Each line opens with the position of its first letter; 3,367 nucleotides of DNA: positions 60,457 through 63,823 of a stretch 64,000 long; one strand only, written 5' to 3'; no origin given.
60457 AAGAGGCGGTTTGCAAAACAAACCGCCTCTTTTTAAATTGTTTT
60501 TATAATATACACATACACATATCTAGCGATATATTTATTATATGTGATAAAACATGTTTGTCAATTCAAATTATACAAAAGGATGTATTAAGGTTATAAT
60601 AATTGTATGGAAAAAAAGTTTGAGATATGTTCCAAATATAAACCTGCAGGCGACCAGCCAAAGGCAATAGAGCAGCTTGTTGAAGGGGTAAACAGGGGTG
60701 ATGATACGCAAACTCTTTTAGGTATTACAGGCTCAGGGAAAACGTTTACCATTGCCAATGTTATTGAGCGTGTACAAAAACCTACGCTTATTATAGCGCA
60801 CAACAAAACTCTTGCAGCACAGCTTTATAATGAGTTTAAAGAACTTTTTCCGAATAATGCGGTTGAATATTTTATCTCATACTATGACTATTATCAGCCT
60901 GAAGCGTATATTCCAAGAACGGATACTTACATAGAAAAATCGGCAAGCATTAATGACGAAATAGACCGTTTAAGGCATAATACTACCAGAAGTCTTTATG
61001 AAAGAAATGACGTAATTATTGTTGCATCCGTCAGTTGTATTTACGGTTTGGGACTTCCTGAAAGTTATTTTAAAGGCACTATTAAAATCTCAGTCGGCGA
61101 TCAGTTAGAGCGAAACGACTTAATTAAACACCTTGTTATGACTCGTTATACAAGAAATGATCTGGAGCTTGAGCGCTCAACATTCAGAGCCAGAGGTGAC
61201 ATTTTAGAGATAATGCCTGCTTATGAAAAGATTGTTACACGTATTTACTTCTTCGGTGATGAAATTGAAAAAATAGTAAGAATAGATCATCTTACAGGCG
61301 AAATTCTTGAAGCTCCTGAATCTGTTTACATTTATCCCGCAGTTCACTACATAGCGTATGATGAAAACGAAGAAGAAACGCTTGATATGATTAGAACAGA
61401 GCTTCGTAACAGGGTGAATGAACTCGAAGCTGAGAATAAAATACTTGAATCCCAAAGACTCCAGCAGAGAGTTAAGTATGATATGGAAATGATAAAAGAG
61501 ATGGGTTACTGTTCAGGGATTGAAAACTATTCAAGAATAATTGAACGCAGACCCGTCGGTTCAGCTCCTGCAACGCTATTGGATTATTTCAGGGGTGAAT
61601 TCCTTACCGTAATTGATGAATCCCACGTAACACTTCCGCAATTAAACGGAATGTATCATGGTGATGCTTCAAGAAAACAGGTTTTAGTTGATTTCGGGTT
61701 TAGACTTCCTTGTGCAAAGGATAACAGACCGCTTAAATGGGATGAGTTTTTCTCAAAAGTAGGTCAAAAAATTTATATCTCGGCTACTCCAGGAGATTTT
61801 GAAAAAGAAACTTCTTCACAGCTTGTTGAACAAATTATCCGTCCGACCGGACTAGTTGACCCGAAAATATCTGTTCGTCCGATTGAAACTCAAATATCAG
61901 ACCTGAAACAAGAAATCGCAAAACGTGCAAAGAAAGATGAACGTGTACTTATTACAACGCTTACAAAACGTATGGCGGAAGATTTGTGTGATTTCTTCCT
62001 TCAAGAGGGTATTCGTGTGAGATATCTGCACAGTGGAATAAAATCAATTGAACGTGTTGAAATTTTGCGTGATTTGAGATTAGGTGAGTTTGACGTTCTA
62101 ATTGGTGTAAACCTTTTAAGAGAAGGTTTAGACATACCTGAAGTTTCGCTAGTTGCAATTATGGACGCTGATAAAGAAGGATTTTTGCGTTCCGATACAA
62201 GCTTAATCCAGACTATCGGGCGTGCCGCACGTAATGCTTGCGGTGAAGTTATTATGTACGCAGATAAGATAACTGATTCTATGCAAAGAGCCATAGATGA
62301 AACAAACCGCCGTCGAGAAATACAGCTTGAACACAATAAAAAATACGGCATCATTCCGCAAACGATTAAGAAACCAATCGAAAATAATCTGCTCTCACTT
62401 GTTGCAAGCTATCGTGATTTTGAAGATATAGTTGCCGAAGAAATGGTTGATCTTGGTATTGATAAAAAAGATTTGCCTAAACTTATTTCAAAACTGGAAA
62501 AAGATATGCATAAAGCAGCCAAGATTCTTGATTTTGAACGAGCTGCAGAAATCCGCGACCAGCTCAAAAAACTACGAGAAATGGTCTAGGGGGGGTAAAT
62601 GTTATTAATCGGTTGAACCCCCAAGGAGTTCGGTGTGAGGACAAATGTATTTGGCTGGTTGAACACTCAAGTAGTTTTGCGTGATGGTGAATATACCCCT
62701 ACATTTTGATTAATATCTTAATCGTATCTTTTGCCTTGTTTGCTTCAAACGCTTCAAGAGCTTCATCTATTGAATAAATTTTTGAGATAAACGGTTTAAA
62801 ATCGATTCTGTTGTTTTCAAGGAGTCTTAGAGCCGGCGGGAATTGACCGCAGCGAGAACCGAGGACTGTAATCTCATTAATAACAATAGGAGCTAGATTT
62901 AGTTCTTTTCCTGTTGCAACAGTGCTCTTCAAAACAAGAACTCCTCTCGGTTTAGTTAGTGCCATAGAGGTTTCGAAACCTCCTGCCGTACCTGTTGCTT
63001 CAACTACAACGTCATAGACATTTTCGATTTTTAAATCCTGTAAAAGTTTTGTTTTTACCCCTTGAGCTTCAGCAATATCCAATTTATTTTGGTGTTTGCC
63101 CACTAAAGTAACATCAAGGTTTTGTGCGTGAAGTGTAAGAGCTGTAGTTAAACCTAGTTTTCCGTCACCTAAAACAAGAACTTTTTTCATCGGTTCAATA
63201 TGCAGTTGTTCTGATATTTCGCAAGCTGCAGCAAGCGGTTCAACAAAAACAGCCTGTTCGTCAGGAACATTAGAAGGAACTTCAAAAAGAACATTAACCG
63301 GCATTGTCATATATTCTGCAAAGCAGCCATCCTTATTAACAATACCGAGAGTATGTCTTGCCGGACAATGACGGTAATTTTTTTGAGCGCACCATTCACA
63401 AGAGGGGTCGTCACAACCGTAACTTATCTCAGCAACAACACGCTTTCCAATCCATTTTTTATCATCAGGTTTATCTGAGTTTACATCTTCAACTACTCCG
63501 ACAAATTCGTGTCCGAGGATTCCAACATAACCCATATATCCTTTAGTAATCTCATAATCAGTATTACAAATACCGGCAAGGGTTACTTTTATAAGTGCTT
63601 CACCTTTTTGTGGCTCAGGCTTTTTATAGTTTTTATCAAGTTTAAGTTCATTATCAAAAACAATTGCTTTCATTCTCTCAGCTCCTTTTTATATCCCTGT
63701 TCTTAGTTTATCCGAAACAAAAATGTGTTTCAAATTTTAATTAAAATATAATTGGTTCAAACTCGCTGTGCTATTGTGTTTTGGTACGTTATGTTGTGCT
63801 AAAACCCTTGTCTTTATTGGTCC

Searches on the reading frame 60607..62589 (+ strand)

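Call 21: search_protein_families(library=pfam, proteins=[window:60607-62589:+], max_evalue=0.0001)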
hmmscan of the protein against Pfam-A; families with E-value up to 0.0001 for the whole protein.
window:60607-62589:+ (660 aa): 6 families
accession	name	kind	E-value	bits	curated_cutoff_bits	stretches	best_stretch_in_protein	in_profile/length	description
PF17757.6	UvrB_inter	-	1.3e-28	99.4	22.9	1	159-248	1-91/91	UvrB interaction domain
PF12344.14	UvrB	-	3.1e-23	81.8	27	1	550-591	1-42/43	Ultra-violet resistance protein B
PF00271.37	Helicase_C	-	6.3e-22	78.3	23.5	1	430-543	3-109/110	Helicase conserved C-terminal domain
PF04851.21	ResIII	-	2.4e-13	50.8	22.5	1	12-139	3-131/164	Type III restriction enzyme, res subunit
PF02151.25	UVR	-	3.7e-11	42.8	21.5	1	625-658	2-35/36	UvrB/uvrC motif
PF00270.35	DEAD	-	2e-05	24.8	26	0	17-86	4-76/167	DEAD/DEAH box helicase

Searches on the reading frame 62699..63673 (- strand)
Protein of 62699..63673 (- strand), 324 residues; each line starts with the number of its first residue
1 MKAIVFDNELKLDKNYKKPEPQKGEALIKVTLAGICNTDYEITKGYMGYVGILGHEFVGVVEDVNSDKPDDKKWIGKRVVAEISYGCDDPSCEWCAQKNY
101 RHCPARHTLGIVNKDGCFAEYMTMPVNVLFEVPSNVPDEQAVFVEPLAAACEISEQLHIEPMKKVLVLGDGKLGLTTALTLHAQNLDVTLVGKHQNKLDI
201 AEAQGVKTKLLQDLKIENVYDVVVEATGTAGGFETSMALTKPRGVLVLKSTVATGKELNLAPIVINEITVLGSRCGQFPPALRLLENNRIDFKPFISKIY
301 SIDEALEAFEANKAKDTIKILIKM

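Call 21: search_protein_families(library=pfam, proteins=[window:62699-63673:-], max_evalue=0.0001)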
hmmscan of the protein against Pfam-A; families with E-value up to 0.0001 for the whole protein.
window:62699-63673:- (324 aa): 3 families
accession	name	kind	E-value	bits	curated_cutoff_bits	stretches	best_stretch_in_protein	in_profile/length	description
PF08240.17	ADH_N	-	6.7e-22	78.1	23.5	1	23-133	2-103/104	Alcohol dehydrogenase GroES-like domain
PF16912.11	Glu_dehyd_C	-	6e-11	42.7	34.9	1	153-323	23-210/211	Glucose dehydrogenase C-terminus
PF00107.32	ADH_zinc_N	-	2.9e-10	40.6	31.8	1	173-286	2-128/129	Zinc-binding dehydrogenase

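Call 34: find_encoding_contigs(protein=window:62699-63673:-, flank=10000, max_places=3)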
Protein window:62699-63673:- (324 aa): 10 contigs read that carry it; 3 places shown.
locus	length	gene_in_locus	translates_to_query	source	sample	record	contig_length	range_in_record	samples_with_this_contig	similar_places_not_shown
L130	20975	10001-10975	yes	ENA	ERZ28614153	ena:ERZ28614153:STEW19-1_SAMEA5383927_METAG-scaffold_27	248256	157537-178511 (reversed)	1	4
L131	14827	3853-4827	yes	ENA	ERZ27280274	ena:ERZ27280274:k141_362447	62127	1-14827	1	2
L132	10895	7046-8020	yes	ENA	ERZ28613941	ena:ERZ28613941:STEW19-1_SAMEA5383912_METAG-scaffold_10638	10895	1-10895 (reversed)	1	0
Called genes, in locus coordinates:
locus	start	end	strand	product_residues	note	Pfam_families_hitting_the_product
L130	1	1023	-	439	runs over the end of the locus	-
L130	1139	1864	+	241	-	-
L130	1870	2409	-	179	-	-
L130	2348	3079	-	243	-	-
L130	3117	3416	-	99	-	-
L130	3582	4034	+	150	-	-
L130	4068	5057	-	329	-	-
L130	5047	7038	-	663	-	PF23899:SU10_portal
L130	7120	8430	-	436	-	PF01435:Peptidase_M48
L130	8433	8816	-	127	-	-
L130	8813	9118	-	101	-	-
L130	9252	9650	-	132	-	-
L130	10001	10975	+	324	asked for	PF08240:ADH_N, PF16912:Glu_dehyd_C, PF00107:ADH_zinc_N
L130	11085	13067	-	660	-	PF00270:DEAD (faint), PF04851:ResIII, PF17757:UvrB_inter, PF27431:UvrB_3rd, PF00271:Helicase_C, PF12344:UvrB, PF02151:UVR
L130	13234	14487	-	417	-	PF00109:ketoacyl-synt, PF02801:Ketoacyl-synt_C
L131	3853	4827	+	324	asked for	PF08240:ADH_N, PF16912:Glu_dehyd_C, PF00107:ADH_zinc_N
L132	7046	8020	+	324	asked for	PF08240:ADH_N, PF16912:Glu_dehyd_C, PF00107:ADH_zinc_N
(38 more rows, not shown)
